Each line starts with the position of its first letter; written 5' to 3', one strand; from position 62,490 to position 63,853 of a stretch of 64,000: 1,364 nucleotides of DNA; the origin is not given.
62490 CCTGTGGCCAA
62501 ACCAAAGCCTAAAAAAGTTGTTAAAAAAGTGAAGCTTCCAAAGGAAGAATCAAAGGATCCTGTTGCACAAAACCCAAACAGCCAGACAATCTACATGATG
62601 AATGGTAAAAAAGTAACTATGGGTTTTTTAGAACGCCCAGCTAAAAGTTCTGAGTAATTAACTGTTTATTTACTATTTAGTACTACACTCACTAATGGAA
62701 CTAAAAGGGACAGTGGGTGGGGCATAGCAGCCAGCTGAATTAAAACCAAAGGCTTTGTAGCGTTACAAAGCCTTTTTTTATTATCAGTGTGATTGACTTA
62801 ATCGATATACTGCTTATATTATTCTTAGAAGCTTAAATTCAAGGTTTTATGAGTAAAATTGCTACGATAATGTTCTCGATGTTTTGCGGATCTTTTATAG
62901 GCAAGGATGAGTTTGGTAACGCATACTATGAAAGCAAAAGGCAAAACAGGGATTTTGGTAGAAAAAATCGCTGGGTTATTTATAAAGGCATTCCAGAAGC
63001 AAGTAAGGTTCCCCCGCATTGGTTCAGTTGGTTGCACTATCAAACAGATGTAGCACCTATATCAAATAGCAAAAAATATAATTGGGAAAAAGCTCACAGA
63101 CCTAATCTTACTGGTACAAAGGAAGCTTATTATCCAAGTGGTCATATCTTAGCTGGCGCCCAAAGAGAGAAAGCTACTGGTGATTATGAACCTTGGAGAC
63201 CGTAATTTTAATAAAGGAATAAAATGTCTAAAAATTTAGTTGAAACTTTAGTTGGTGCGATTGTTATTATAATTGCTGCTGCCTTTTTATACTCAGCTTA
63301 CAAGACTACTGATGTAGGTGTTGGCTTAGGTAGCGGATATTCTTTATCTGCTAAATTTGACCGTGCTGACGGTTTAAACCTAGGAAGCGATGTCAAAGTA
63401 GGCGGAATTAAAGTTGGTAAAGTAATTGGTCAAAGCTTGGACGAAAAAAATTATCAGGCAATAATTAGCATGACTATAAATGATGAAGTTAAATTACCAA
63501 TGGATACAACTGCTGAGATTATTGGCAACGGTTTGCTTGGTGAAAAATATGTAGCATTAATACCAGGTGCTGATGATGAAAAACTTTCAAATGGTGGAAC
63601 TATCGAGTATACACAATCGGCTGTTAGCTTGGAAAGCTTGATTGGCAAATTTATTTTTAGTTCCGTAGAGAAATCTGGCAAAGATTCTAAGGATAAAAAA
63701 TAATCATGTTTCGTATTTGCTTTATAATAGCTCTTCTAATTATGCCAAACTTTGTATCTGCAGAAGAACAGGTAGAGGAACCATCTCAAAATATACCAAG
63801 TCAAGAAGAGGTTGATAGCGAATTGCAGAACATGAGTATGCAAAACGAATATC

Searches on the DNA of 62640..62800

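Call 73: search_rna_families(source=window, start=62640, end=62800, threshold=evalue, max_evalue=1)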
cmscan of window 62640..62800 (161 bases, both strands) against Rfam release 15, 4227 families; matches with E-value up to 1: 1.
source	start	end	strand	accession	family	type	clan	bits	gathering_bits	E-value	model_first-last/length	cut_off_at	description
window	62748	62788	-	RF02844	RefA9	Gene; antisense;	-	27.2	49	0.014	21-64/64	no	Enterococcus sRNA A9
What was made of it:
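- On Known Rfam sRNA family (for the site-5 transcript): Only a sub-threshold hit to the terminator hairpin on the opposite strand (call 73).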

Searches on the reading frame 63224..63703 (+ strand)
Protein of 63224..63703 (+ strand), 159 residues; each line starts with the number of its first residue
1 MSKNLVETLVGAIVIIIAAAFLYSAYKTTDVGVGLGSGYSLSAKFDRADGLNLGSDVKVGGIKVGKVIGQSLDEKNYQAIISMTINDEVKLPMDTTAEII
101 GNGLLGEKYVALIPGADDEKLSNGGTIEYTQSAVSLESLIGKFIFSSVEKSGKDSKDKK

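Call 69: find_homologous_proteins(query=window:63224-63703:+, max_evalue=1e-20)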
Query window:63224-63703:+ (159 aa): 142 proteins with E <= 1e-20 among 220 candidates; the best 120 are listed.
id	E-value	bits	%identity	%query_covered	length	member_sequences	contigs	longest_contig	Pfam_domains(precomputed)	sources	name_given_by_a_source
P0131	4.9e-89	314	98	100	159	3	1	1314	PF02470.26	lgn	-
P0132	1.0e-78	280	84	100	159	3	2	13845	PF02470.26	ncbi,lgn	-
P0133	4.3e-73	262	78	100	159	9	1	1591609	PF02470.26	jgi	jgi:phospholipid/cholesterol/gamma-HCH transport system substrate-binding protein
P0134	2.0e-72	260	81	98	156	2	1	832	PF02470.26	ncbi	-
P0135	2.6e-70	253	79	98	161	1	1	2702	PF02470.26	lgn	-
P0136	1.3e-61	225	69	97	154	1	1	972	PF02470.26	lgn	-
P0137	3.1e-61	224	70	97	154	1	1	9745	PF02470.26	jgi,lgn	jgi:phospholipid/cholesterol/gamma-HCH transport system substrate-binding protein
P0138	4.8e-60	220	69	99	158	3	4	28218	PF02470.26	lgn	-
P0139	6.1e-59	216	68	98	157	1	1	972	PF02470.26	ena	-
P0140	8.1e-57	209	65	99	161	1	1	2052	PF02470.26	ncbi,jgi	jgi:phospholipid/cholesterol/gamma-HCH transport system substrate-binding protein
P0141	7.6e-56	206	61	99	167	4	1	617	PF02470.26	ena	-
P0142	9.5e-56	206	64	99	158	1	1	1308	PF02470.26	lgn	-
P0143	2.5e-55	204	61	97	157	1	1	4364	PF02470.26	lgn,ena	-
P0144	2.7e-55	204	61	97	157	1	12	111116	PF02470.26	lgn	-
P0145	4.7e-55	204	62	96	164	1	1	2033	PF02470.26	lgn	-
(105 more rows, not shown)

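Call 70: find_encoding_contigs(protein=P0133, flank=10000, max_places=1)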
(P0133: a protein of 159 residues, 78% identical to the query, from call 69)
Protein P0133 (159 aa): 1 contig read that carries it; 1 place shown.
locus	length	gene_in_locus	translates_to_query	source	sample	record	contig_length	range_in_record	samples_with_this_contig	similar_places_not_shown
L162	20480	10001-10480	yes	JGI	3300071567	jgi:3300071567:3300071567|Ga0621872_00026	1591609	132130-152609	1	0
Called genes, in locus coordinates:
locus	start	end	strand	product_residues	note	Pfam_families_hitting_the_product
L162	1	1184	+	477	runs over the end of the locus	PF13637:Ank_4 (faint), PF13606:Ank_3 (faint), PF12796:Ank_2, PF00023:Ank (weak), PF13857:Ank_5 (weak)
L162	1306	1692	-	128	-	-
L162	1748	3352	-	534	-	PF00005:ABC_tran, PF02463:SMC_N (faint), PF03193:RsgA_GTPase (faint), PF13555:AAA_29 (faint), PF01926:MMR_HSR1 (faint), PF13304:AAA_21 (faint), PF12848:ABC_tran_Xtn, PF00005:ABC_tran, +1 more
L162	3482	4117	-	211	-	-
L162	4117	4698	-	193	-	PF05494:MlaC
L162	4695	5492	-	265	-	PF04333:MlaA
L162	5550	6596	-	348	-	PF05175:MTS (faint), PF13489:Methyltransf_23, PF13847:Methyltransf_31, PF08241:Methyltransf_11, PF08242:Methyltransf_12, PF13649:Methyltransf_25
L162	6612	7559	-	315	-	PF01145:Band_7, PF16200:Band_7_C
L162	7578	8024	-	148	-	-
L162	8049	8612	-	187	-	PF00034:Cytochrom_C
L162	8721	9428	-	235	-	PF01027:Bax1-I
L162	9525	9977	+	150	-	PF05071:NDUFA12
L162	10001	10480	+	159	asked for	PF02470:MlaD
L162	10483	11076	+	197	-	PF09923:DUF2155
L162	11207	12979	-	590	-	PF13606:Ank_3 (faint), PF12796:Ank_2, PF13637:Ank_4, PF13857:Ank_5, PF00023:Ank (weak), PF12796:Ank_2, PF13637:Ank_4 (weak)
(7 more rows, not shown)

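Call 71: find_encoding_contigs(protein=P0132, flank=10000, max_places=1)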
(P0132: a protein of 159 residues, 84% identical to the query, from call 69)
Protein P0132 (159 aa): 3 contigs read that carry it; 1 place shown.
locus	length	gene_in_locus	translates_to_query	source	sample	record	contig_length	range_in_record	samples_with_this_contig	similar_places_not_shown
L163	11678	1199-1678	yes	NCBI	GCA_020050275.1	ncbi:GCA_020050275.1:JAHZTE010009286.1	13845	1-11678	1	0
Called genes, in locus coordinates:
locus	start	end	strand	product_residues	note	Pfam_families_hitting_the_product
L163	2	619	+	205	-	?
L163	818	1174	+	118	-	PF05071:NDUFA12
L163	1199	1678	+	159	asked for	PF02470:MlaD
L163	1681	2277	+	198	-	PF09923:DUF2155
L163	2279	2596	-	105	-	PF03091:CutA1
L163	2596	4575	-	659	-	PF12796:Ank_2, PF13637:Ank_4 (weak), PF13857:Ank_5, PF00023:Ank (weak), PF13637:Ank_4 (weak), PF12796:Ank_2, PF13637:Ank_4 (weak), PF13857:Ank_5, +1 more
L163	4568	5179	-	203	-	PF10691:DUF2497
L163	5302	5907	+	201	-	PF13521:AAA_28, PF02223:Thymidylate_kin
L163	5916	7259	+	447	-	-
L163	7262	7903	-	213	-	PF12796:Ank_2, PF00023:Ank (weak), PF13637:Ank_4 (weak), PF12796:Ank_2, PF13637:Ank_4 (weak), PF13857:Ank_5 (weak), PF00023:Ank (weak), PF13606:Ank_3 (weak), +3 more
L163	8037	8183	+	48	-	-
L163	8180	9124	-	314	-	-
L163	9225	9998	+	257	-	-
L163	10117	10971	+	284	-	-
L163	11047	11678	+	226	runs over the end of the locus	PF01255:Prenyltransf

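Call 78: search_protein_families(library=pfam, proteins=[L163:10117-10971:+], max_evalue=0.01)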
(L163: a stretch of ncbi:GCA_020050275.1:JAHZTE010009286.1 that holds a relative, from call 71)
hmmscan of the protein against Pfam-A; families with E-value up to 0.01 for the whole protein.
L163:10117-10971:+ (284 aa): 1 family
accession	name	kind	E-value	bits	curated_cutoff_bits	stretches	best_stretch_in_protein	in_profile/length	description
PF07963.17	N_methyl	-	1.9e-05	24.4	21.2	1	9-31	4-26/27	Prokaryotic N-terminal methylation motif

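Call 79: find_encoding_contigs(protein=P0138, flank=10000, max_places=1)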
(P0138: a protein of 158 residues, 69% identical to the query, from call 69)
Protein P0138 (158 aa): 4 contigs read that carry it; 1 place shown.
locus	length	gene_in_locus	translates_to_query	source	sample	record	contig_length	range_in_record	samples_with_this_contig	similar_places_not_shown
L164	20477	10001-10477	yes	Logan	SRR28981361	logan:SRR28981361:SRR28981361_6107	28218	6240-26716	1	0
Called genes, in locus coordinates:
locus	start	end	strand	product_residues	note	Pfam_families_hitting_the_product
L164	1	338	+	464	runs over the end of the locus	-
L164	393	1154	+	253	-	PF00023:Ank (faint), PF12796:Ank_2, PF13606:Ank_3 (faint), PF13637:Ank_4 (faint), PF13857:Ank_5 (weak), PF12796:Ank_2 (weak)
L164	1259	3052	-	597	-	PF02534:T4SS-DNA_transf, PF10412:TrwB_AAD_bind, PF12696:TraG-D_C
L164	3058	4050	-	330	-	PF00437:T2SSE, PF27713:UCP018868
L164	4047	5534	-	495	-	PF03743:TrbI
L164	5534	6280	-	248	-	PF03524:CagX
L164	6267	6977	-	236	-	PF04335:VirB8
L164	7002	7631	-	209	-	PF00081:Sod_Fe_N, PF02777:Sod_Fe_C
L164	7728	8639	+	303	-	PF01073:3Beta_HSD, PF01370:Epimerase, PF03435:Sacchrp_dh_NADP (weak), PF05368:NmrA (weak), PF07993:NAD_binding_4 (faint), PF16363:GDP_Man_Dehyd (faint), PF13460:NAD_binding_10, PF04321:RmlD_sub_bind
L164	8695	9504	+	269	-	PF07963:N_methyl (weak)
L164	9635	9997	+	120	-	PF05071:NDUFA12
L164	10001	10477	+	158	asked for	PF02470:MlaD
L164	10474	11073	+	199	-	PF09923:DUF2155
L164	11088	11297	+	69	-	-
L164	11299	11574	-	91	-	PF01312:Bac_export_2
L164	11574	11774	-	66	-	PF04384:Fe-S_assembly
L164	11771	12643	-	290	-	PF01656:CbiA, PF09140:MipZ, PF10609:ParA (weak), PF13614:AAA_31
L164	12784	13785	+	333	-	PF01734:Patatin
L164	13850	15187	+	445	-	PF22694:CtpB_N-like, PF00595:PDZ, PF13180:PDZ_2, PF17820:PDZ_6, PF03572:Peptidase_S41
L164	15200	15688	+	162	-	PF00578:AhpC-TSA, PF08534:Redoxin, PF13905:Thioredoxin_8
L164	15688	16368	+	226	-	PF22688:Hda_lid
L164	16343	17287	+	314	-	PF02636:Methyltransf_28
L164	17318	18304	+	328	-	-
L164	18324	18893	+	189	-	-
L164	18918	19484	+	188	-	-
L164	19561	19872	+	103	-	PF01740:STAS, PF13466:STAS_2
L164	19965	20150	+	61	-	-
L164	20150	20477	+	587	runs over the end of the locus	PF00664:ABC_membrane, PF02463:SMC_N, PF00005:ABC_tran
